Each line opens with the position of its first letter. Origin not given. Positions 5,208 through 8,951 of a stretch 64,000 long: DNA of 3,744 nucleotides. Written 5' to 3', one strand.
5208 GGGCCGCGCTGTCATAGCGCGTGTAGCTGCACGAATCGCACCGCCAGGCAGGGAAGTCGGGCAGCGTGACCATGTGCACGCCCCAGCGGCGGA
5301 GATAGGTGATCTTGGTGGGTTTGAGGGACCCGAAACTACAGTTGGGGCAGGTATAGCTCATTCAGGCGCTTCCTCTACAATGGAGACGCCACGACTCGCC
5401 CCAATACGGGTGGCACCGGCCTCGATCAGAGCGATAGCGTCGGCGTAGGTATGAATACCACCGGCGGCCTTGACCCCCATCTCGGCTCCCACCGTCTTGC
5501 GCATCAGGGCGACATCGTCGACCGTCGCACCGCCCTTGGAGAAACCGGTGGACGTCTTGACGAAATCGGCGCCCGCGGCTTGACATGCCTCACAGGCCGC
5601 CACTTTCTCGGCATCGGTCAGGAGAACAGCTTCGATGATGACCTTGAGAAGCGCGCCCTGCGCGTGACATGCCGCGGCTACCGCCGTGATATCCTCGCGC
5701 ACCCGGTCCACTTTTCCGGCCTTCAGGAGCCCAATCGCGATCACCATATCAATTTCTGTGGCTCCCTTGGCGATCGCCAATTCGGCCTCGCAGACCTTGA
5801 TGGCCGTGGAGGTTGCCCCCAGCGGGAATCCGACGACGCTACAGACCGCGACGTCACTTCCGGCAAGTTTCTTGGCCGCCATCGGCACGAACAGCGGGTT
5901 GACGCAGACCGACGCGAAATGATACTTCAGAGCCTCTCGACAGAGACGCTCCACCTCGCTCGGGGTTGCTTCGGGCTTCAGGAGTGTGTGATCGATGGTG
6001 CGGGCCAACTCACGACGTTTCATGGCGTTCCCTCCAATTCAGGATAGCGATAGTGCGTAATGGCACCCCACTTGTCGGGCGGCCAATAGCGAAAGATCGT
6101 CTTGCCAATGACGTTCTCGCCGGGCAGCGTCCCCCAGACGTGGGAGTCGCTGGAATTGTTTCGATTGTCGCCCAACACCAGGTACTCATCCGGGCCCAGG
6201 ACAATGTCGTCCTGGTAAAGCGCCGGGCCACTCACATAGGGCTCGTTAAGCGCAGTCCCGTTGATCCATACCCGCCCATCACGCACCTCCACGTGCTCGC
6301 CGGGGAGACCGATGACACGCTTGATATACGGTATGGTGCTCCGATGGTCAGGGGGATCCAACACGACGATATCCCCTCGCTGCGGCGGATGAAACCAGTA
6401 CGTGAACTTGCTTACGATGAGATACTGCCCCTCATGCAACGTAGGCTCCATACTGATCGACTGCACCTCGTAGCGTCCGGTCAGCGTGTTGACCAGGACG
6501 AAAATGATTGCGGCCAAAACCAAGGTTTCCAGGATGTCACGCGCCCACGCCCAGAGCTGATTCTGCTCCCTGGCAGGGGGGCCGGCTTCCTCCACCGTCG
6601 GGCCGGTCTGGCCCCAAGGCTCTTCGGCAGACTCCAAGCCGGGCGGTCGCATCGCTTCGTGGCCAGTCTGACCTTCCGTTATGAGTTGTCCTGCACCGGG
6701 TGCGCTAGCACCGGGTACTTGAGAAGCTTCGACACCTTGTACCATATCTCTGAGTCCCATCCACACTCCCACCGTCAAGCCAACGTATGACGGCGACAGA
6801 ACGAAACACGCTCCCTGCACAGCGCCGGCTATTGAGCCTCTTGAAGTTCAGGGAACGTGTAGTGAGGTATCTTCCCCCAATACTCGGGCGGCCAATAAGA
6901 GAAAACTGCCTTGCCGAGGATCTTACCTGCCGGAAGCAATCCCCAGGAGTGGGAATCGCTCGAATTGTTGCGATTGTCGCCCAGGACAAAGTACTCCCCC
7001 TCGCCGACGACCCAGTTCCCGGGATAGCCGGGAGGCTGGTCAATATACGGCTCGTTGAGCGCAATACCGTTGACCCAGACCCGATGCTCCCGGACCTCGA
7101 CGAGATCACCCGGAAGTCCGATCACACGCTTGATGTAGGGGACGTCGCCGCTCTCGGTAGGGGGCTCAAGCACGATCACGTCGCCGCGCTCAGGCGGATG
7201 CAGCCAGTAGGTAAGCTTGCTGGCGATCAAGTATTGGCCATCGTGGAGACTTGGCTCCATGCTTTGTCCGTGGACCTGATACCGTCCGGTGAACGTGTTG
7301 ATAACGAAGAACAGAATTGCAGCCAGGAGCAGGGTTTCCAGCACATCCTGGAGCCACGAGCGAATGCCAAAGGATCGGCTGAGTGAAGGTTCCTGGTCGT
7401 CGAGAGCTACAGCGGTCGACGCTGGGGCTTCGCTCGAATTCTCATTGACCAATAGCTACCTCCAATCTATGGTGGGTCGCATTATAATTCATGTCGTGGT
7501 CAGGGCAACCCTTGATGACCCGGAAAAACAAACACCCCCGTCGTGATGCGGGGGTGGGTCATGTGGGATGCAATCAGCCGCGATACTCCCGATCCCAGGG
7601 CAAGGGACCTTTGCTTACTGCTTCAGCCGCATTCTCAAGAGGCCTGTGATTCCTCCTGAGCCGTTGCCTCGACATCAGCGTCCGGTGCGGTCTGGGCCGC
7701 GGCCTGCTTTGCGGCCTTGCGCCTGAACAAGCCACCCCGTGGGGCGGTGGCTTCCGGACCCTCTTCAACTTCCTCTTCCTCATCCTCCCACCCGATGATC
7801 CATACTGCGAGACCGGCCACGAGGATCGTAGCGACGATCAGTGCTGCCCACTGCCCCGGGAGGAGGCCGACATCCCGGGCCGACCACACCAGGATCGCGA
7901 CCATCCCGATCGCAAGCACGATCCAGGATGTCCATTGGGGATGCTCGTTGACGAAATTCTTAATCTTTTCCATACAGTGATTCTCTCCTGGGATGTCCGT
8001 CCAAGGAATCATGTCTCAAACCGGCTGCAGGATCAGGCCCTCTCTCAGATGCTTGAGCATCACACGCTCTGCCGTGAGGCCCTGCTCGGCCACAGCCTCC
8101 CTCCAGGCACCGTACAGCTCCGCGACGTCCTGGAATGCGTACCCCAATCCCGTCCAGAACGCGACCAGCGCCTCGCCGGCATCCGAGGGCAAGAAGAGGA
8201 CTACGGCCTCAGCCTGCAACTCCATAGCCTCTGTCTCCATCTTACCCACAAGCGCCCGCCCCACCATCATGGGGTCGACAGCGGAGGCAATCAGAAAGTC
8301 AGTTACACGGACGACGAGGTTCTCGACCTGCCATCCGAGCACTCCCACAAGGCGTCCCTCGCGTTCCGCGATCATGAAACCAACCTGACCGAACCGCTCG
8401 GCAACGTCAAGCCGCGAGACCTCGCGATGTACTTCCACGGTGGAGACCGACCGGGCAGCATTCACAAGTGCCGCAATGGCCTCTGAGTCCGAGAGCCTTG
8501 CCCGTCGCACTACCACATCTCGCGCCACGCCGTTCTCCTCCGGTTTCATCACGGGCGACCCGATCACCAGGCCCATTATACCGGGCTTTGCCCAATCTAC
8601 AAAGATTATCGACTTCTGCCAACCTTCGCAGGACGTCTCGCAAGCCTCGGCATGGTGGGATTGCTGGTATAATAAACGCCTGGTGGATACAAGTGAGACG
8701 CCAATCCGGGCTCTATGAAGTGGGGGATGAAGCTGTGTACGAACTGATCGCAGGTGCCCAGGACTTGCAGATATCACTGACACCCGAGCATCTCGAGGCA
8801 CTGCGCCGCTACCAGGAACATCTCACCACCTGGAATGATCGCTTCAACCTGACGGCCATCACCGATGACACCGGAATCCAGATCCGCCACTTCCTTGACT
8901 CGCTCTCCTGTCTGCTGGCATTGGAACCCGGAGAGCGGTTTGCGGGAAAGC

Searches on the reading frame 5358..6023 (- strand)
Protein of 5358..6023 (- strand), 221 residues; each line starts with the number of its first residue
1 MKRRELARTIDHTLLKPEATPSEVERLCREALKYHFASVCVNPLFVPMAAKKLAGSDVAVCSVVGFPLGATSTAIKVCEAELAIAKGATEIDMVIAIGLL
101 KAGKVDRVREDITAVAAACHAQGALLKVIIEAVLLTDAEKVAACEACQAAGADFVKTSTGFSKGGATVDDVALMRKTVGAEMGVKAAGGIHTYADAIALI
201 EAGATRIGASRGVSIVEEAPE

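Call 43: search_protein_families(library=ncbifam, proteins=[window:5358-6023:-])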
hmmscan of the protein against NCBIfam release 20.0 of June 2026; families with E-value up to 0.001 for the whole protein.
window:5358-6023:- (221 aa): 2 families
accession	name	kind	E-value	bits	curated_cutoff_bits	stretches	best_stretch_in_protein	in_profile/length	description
TIGR00126.1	deoC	equivalog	1.8e-83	279.2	117.3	1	5-216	1-210/211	deoxyribose-phosphate aldolase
NF002231.0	PRK01130.1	subfamily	9.2e-05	21.6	189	1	129-207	125-207/230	putative N-acetylmannosamine-6-phosphate 2-epimerase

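Call 44: search_protein_families(library=pfam, proteins=[window:5358-6023:-])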
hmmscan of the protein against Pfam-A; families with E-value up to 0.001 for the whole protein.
window:5358-6023:- (221 aa): 2 families
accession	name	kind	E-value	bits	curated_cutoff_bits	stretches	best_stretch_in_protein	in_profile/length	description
PF01791.15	DeoC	-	8.1e-20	71.9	23.8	1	9-212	5-223/229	DeoC/LacD family aldolase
PF04131.20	NanE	-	0.00014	21.6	27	1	132-207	93-170/192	Putative N-acetylmannosamine-6-phosphate epimerase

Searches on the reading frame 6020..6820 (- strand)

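Call 43: search_protein_families(library=ncbifam, proteins=[window:6020-6820:-])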
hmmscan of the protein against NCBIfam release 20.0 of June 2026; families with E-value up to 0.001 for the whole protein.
window:6020-6820:- (266 aa): 6 families
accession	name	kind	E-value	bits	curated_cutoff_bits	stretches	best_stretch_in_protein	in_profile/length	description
TIGR02227.1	sigpep_I_bact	equivalog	5.1e-41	140.2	47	1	99-248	4-161/162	signal peptidase I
NF008114.0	PRK10861.1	equivalog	1.3e-19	70.6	277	2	91-178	59-157/324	signal peptidase I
TIGR02754.1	sod_Ni_protease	equivalog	9.2e-10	38.9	63.25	1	119-180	3-63/90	nickel-type superoxide dismutase maturation protease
TIGR02771.1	TraF_Ti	equivalog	6.7e-08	32.3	100.25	1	164-239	83-163/171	conjugative transfer signal peptidase TraF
TIGR02228.1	sigpep_I_arch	equivalog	1.3e-06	28.3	51.85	1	92-171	2-84/158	signal peptidase I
NF010412.0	PRK13838.1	subfamily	6.1e-05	22.5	186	1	163-239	87-167/177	conjugal transfer pilin processing protease TraF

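Call 44: search_protein_families(library=pfam, proteins=[window:6020-6820:-])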
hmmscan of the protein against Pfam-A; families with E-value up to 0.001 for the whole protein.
window:6020-6820:- (266 aa): 1 family
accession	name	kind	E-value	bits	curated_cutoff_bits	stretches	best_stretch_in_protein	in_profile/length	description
PF10502.14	Peptidase_S26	-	4.4e-46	157.4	22.9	1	97-246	6-168/168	Signal peptidase, peptidase S26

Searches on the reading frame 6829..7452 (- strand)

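Call 43: search_protein_families(library=ncbifam, proteins=[window:6829-7452:-])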
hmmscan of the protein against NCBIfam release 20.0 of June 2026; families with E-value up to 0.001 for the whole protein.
window:6829-7452:- (207 aa): 4 families
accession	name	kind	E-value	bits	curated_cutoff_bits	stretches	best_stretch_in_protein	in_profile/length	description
TIGR02227.1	sigpep_I_bact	equivalog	1.3e-40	138.9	47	1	39-188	3-160/162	signal peptidase I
NF008114.0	PRK10861.1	equivalog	1.4e-22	80.4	277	2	135-183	250-298/324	signal peptidase I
TIGR02754.1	sod_Ni_protease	equivalog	5.1e-11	42.9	63.25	1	59-113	2-55/90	nickel-type superoxide dismutase maturation protease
TIGR02771.1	TraF_Ti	equivalog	4.8e-08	32.7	100.25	1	104-181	82-164/171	conjugative transfer signal peptidase TraF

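Call 44: search_protein_families(library=pfam, proteins=[window:6829-7452:-])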
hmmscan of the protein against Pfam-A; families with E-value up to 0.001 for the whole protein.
window:6829-7452:- (207 aa): 1 family
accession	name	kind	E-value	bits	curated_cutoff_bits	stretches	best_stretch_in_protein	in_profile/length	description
PF10502.14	Peptidase_S26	-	8.1e-47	159.7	22.9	1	38-187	5-168/168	Signal peptidase, peptidase S26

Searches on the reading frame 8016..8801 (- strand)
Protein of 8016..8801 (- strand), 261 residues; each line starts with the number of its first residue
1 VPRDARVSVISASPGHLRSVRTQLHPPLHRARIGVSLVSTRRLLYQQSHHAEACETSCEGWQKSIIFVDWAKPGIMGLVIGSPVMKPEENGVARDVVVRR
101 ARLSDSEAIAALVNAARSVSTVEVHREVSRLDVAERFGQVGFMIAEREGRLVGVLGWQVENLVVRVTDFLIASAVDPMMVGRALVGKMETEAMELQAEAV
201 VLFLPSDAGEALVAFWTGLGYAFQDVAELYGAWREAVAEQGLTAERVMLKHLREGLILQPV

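Call 43: search_protein_families(library=ncbifam, proteins=[window:8016-8801:-])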
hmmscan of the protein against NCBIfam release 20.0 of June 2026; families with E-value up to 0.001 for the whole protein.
window:8016-8801:- (261 aa): 1 family
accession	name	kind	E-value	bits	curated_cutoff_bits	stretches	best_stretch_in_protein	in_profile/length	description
NF005840.0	PRK07757.1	equivalog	0.00019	21.4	154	1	96-202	3-105/153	N-acetyltransferase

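Call 44: search_protein_families(library=pfam, proteins=[window:8016-8801:-])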
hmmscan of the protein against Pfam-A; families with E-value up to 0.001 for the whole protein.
window:8016-8801:- (261 aa): 1 family
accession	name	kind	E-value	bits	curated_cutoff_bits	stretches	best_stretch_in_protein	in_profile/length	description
PF00583.31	Acetyltransf_1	-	0.00071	20.3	20.7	0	138-221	31-116/116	Acetyltransferase (GNAT) family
